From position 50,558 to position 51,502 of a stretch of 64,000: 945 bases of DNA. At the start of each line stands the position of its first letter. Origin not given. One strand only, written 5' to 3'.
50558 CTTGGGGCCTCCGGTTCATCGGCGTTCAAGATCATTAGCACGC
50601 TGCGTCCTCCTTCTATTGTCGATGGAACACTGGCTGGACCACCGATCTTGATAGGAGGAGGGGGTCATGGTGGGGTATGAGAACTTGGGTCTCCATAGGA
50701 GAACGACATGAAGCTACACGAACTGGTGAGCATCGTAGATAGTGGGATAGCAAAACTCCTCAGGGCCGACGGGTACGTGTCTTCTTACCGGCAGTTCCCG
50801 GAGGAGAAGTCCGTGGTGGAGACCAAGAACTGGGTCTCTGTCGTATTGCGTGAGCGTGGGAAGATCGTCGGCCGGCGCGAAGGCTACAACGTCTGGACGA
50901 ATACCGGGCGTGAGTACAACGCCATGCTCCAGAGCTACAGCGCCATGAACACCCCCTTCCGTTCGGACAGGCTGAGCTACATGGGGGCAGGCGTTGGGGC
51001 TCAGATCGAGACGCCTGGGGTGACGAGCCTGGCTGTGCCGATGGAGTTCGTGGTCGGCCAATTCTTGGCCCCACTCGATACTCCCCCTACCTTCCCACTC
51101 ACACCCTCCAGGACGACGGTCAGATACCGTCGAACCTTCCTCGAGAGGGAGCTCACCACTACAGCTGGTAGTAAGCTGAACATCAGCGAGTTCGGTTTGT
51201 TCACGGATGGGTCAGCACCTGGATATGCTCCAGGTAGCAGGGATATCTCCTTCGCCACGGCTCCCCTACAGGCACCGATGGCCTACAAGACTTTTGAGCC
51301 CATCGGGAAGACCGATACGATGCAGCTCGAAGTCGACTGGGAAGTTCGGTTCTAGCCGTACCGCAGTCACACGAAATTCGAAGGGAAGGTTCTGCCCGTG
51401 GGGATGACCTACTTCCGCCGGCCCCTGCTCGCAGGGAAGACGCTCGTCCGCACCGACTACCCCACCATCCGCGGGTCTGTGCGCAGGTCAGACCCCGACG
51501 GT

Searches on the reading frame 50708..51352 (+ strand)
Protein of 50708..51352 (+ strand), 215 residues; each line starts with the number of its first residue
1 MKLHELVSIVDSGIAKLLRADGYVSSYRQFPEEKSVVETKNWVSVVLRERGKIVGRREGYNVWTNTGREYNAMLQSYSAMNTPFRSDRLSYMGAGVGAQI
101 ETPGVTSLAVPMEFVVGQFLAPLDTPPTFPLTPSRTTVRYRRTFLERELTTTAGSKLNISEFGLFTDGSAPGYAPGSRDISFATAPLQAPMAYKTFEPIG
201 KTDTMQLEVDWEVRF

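Call 8: search_protein_families(library=pfam, proteins=[window:50708-51352:+], max_evalue=0.01)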
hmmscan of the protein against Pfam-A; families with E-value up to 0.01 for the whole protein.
window:50708-51352:+ (215 aa): 0 families

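Call 22: search_protein_families(library=phrogs, proteins=[window:50708-51352:+], max_evalue=0.001)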
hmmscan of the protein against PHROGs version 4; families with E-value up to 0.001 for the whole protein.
window:50708-51352:+ (215 aa): 1 family
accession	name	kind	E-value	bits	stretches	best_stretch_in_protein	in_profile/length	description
phrog_5417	-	unknown function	1.5e-09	38.9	1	49-215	21-156/156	-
